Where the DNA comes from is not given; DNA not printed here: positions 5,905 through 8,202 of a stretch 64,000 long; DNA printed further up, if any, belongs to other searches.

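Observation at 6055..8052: PAS-PAS sensor fused to a class III cyclase domain that keeps metal and adenine-specificity residues but lacks the transition-state Asn/Arg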

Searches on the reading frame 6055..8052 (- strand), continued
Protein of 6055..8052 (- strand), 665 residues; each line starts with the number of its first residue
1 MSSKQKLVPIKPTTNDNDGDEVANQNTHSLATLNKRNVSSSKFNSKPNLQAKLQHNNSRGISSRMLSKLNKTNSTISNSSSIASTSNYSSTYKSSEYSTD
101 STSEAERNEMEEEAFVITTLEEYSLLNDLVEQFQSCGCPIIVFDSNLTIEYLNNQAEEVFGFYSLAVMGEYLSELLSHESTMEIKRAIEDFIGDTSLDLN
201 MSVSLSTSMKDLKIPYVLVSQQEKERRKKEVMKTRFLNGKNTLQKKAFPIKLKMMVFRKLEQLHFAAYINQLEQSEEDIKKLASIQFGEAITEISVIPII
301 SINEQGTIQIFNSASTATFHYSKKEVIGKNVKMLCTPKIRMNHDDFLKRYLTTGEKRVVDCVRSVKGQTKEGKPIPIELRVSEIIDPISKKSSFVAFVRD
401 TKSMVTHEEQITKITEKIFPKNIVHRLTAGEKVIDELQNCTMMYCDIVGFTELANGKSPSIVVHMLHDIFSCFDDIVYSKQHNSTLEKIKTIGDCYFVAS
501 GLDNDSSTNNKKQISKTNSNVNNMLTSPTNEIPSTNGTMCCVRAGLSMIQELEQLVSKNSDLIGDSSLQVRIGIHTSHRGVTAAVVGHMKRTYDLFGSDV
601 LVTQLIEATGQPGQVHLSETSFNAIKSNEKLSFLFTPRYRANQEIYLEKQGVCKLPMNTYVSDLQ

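Call 29: search_protein_representatives(protein=window:6058-7695:-)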
Query: 546 residues. Proteins with E-value up to 0.001 (for the whole library): 42997; up to 1e-10: 15559; up to 1e-30: 390. The best 150 are listed.
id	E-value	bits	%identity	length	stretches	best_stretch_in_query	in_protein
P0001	0.0e+00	1205.1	100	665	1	1-546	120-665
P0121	4.3e-254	860.2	35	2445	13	139-282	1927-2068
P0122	5.1e-250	846.8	36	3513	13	166-282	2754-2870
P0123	1.4e-244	828.8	36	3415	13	171-283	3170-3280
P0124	2.0e-244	828.3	36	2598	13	167-283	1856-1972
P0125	1.7e-238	808.8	37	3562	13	164-284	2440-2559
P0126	5.1e-237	803.9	35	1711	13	167-283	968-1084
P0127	1.5e-236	802.3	34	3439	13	128-285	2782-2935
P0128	1.0e-233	793.0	34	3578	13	169-286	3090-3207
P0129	1.2e-233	792.7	34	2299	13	146-283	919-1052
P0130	2.9e-233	791.5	34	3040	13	169-282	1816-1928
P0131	3.8e-231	784.5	35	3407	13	169-283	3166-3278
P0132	1.1e-224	763.2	35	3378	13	146-283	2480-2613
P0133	6.1e-222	754.2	33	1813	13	170-282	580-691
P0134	9.1e-222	753.6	35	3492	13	169-283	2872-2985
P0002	5.1e-166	569.7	53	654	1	2-545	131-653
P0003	1.3e-148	512.3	51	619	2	2-386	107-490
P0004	1.4e-148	512.1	54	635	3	99-387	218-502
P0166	2.1e-125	435.8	34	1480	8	150-385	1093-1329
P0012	1.3e-106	373.7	49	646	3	3-242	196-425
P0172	2.3e-102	359.8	37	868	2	4-544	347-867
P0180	2.3e-88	313.6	44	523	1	3-335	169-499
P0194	4.3e-72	259.9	39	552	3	168-385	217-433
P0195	4.8e-71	256.4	50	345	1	3-287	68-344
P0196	2.8e-69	250.6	31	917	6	166-381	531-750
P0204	3.5e-61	223.9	34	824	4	158-382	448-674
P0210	6.9e-59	216.4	35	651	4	170-384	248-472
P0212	4.9e-58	213.6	38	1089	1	3-287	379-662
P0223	3.1e-55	204.3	34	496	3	168-386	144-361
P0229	1.1e-53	199.2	37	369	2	153-387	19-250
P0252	1.2e-48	182.6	36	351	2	171-388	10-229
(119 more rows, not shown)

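Call 31: list_cluster_members(proteins=[P0015, P0194, P0223, P0229, P0252, P0172, P0180, P0195, P0006, P0212])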
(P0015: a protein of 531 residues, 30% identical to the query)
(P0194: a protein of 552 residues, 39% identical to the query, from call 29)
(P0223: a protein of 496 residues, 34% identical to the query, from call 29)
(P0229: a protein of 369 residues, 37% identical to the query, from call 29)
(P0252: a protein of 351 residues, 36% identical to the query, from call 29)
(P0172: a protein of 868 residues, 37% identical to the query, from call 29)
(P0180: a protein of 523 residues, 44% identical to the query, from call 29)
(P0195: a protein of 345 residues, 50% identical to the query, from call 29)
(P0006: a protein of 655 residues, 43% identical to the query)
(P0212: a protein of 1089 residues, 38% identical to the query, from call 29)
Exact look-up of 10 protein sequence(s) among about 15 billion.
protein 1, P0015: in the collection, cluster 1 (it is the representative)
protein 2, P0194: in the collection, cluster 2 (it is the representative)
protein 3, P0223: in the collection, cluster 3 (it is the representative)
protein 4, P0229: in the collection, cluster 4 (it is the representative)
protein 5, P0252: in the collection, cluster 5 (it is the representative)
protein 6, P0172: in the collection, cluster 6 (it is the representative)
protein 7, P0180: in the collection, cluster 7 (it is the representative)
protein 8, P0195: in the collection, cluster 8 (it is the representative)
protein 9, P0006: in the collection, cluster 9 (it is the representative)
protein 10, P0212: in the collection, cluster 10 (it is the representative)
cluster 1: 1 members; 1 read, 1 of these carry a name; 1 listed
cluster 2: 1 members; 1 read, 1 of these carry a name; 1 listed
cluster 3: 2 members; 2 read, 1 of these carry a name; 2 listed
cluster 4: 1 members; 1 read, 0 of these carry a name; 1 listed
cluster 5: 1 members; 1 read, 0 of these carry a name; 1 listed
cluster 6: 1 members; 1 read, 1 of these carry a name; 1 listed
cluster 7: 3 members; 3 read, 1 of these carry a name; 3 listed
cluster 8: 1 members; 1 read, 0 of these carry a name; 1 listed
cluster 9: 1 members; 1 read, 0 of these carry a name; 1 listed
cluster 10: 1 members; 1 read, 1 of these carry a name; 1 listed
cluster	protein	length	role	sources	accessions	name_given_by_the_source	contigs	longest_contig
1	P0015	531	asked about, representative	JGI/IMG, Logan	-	PAS domain S-box-containing protein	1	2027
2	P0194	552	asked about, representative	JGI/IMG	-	PAS domain S-box-containing protein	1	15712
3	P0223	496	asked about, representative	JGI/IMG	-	-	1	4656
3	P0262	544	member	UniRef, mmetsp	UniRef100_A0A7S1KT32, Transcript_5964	Guanylate cyclase n=1 Tax=Percolomonas cosmopolitus TaxID=63605 RepID=A0A7S1KT32_9EUKA | Transcript_5964/g.22639 ORF Transcript_5964/g.22639 Transcript_5964/m.22639 type:complete ...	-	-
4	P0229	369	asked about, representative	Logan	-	-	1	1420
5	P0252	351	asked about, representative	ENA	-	-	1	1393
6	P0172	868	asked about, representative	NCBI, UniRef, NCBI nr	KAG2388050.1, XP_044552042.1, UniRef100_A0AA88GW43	hypothetical protein C9374_000900 [Naegleria lovaniensis] | Guanylate cyclase domain-containing protein n=1 Tax=Naegleria lovaniensis TaxID=51637 ... | uncharacterized protein C9374_000900 [Naegleria lovaniensis]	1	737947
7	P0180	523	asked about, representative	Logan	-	-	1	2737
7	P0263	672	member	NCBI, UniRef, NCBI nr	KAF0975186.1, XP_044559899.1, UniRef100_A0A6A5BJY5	hypothetical protein FDP41_005939 [Naegleria fowleri] | Guanylate cyclase n=1 Tax=Naegleria fowleri TaxID=5763 RepID=A0A6A5BJY5_NAEFO | uncharacterized protein FDP41_005939 [Naegleria fowleri]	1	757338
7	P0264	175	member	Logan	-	-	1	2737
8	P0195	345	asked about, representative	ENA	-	-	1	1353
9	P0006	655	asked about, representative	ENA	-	-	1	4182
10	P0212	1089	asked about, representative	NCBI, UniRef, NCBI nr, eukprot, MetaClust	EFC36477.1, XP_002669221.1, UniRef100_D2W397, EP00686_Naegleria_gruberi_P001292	predicted protein [Naegleria gruberi] | Predicted protein n=1 Tax=Naegleria gruberi TaxID=5762 RepID=D2W397_NAEGR | uncharacterized protein NAEGRDRAFT_82220 [Naegleria gruberi]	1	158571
